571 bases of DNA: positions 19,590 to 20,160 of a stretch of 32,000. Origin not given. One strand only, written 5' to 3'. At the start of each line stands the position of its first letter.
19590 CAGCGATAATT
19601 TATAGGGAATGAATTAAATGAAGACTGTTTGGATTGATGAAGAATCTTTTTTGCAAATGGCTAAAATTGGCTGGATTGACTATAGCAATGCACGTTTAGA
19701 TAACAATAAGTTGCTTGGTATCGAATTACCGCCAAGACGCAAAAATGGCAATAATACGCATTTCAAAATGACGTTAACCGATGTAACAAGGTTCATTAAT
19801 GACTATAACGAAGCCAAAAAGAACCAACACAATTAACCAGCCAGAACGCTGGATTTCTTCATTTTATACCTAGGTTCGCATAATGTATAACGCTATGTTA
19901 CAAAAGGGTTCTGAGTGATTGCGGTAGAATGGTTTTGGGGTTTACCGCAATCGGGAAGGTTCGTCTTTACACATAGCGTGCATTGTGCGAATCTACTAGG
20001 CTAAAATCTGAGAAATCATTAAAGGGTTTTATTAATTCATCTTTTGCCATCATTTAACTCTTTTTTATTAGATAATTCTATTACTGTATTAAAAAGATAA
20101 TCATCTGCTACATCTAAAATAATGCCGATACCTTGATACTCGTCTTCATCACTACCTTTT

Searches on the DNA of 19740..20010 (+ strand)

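Call 51: search_dna_similar(query=window:19740-20010:+, collection=ecoli_genomes, mode=distant, max_rows=15, max_evalue=0.001)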
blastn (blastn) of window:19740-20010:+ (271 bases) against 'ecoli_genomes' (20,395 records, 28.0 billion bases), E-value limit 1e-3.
Records with a match: 8; places in all: 9; records where one place covers at least 80% of the query: 0.
Genomes with a match: 8 of 5426; with a place that covers at least 80% of the query: 0. Places per genome that has any: lowest 1, median 1, highest 2. On chromosomes: 7 places; on plasmids: 2.
Best place of each record, by identity: 80-90% 8.
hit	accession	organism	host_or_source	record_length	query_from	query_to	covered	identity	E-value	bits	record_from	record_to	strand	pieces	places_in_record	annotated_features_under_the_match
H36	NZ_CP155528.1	Escherichia coli strain 3-72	Mus musculus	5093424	134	254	45%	86.8%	3e-32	147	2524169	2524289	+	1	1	none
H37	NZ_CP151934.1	Escherichia coli strain 8178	Mus musculus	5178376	134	254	45%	86.8%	3e-32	147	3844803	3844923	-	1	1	none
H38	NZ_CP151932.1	Escherichia coli strain 8178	Mus musculus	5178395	134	254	45%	86.8%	3e-32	147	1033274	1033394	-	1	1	none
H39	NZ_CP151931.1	Escherichia coli strain 8178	Mus musculus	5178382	134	254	45%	86.8%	3e-32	147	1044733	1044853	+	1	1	none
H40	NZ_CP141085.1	Escherichia coli strain KE48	Homo sapiens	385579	134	254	45%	86.8%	3e-32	147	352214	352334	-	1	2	none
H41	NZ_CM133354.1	Escherichia coli strain DEF10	Mus musculus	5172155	134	254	45%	86.8%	3e-32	147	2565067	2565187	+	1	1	none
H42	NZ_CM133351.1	Escherichia coli strain DEF2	Mus musculus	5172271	134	254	45%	86.8%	3e-32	147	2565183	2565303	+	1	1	none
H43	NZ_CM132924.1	Escherichia coli strain FEA3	Mus musculus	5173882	134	254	45%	86.8%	3e-32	147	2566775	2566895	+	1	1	none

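Call 52: get_annotated_region(hit=H36, flank=11000)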
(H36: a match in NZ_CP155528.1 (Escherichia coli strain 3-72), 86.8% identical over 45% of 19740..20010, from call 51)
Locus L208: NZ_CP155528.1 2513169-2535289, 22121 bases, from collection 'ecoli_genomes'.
description: Escherichia coli strain 3-72 chromosome, complete genome
organism: Escherichia coli strain 3-72 (NCBI taxid 562)
replicon: chromosome; assembly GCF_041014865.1
host: Mus musculus; source: Feces of SPF mouse; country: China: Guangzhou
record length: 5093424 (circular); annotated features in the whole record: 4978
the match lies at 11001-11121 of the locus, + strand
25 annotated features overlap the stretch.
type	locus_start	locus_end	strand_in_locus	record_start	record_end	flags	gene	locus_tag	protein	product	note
CDS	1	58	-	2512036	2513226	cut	ydeA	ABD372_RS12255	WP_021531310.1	L-arabinose MFS transporter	-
CDS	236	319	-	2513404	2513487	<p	yneK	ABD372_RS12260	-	putative protein YneK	incomplete; partial in the middle of a contig; missing C-terminus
CDS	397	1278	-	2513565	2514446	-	yneJ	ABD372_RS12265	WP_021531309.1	LysR family transcriptional regulator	-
CDS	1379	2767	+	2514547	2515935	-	sad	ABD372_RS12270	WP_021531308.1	succinate-semialdehyde dehydrogenase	-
CDS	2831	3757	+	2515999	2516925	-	glsB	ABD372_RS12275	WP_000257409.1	glutaminase B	-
CDS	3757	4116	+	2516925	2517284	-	yneG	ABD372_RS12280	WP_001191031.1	DUF4186 domain-containing protein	-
CDS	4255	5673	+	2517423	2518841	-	-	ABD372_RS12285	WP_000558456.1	diguanylate cyclase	-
CDS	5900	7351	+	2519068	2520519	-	uxaB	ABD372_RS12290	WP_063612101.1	tagaturonate reductase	-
CDS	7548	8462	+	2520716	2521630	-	yneE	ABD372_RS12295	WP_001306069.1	bestrophin family protein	-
CDS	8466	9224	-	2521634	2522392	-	tam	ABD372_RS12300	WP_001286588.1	trans-aconitate 2-methyltransferase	-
CDS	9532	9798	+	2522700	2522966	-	hipB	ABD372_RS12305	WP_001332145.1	type II toxin-antitoxin system antitoxin HipB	-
CDS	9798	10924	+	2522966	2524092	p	-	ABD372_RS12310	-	HipA domain-containing protein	frameshifted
CDS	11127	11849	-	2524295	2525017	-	-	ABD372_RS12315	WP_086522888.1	hypothetical protein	-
CDS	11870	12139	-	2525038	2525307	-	-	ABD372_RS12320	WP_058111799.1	hypothetical protein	-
CDS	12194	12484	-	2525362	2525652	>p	-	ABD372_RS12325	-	hypothetical protein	incomplete; partial in the middle of a contig; missing N-terminus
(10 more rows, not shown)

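Call 53: get_annotated_region(hit=H40, flank=11000)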
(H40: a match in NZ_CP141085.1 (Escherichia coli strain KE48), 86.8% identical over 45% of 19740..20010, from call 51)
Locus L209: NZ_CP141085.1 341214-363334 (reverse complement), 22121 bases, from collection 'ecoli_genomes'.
description: Escherichia coli strain KE48 plasmid unnamed1, complete sequence
organism: Escherichia coli strain KE48 (NCBI taxid 562)
replicon: plasmid unnamed1; assembly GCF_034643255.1
host: Homo sapiens; source: Infected Human Urine; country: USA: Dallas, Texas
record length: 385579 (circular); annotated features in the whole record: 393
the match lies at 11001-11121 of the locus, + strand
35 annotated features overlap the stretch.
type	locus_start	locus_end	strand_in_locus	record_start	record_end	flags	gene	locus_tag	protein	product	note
CDS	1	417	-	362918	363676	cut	tam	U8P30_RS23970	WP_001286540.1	trans-aconitate 2-methyltransferase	-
CDS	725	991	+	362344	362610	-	hipB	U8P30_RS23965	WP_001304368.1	type II toxin-antitoxin system antitoxin HipB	-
CDS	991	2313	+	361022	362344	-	hipA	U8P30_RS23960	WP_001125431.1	type II toxin-antitoxin system serine/threonine protein kinase toxin HipA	-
CDS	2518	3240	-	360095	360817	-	-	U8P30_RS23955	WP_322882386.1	hypothetical protein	-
CDS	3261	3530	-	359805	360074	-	-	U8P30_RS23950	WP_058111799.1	hypothetical protein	-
CDS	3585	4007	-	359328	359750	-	-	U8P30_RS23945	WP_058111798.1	hypothetical protein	-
CDS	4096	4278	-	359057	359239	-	-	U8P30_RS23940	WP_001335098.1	hypothetical protein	-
CDS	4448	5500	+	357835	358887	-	-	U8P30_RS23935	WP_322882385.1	phage/plasmid replication protein, II/X family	-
CDS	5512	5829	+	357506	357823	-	-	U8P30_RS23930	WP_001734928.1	DNA-binding protein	-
CDS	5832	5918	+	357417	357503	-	-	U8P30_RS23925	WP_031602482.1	tail virion protein G7P-2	-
CDS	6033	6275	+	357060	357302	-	-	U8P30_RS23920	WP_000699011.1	major coat protein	-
CDS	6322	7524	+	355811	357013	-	-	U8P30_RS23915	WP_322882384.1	attachment protein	-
CDS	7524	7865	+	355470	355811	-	-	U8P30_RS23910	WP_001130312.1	DUF5455 family protein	-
CDS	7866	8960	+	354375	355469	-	-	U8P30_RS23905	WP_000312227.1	zonular occludens toxin domain-containing protein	-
CDS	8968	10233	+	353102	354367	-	-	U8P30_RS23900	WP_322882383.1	secretin N-terminal domain-containing protein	-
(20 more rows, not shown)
